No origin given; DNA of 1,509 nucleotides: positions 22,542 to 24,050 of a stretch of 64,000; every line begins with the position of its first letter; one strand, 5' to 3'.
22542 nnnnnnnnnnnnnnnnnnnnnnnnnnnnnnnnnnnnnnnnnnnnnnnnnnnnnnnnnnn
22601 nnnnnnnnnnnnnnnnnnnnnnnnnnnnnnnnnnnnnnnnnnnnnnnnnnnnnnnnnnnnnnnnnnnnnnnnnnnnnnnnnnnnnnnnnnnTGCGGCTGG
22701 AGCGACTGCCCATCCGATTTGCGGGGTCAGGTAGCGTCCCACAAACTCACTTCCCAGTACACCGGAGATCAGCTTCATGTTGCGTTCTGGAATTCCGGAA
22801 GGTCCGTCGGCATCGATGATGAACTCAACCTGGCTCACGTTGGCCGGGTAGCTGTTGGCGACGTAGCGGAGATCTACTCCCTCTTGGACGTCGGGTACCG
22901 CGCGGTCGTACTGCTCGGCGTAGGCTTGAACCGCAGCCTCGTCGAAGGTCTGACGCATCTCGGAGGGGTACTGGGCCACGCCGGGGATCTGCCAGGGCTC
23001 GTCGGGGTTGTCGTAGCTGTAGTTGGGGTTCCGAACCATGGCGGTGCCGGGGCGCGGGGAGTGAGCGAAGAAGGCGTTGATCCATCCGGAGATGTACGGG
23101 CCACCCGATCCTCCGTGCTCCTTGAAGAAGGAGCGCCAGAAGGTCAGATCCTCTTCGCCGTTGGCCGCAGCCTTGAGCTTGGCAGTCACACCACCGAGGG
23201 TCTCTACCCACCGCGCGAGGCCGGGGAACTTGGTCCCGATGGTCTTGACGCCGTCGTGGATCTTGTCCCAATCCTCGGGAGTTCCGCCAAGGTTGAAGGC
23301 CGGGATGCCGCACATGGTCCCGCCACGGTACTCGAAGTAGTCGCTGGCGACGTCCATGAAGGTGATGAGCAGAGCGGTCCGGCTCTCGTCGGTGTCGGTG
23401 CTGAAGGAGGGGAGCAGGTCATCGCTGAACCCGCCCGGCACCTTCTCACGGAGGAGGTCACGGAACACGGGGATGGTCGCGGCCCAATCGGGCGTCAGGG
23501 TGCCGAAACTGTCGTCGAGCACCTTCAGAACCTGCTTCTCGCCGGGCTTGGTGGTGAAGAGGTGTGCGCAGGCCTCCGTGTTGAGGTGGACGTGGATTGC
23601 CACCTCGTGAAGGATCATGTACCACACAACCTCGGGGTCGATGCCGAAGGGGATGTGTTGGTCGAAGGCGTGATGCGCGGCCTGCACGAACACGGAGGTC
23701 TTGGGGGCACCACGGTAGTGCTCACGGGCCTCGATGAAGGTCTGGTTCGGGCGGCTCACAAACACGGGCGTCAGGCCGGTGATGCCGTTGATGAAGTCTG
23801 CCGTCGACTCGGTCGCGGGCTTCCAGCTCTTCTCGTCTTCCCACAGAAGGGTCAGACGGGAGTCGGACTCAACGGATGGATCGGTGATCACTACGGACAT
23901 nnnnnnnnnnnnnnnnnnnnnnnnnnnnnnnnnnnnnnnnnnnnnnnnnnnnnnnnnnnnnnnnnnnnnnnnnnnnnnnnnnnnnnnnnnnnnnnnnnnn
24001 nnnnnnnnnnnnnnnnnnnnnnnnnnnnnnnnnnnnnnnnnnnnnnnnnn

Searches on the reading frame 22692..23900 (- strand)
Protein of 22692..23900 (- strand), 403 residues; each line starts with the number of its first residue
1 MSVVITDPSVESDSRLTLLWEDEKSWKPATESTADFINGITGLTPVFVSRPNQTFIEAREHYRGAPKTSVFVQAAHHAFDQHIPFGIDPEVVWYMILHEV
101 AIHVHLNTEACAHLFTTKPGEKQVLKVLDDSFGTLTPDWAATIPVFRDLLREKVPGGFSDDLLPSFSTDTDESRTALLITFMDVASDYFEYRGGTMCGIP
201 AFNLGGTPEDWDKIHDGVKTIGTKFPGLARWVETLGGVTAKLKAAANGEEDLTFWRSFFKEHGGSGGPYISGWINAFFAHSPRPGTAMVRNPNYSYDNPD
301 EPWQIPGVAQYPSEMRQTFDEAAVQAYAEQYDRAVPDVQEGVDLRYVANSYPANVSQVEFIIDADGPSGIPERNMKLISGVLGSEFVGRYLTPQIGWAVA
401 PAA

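Call 13: search_protein_families(library=pfam, proteins=[window:22692-23900:-], max_evalue=0.001)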
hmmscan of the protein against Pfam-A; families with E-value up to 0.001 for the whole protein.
window:22692-23900:- (403 aa): 1 family
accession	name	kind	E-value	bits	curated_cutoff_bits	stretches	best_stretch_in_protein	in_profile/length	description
PF14388.11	DUF4419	-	5.9e-52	177.4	25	1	71-399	3-303/303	Domain of unknown function (DUF4419)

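Call 14: search_protein_families(library=phrogs, proteins=[window:22692-23900:-], max_evalue=0.001)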
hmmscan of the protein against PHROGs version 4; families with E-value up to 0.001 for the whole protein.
window:22692-23900:- (403 aa): 0 families
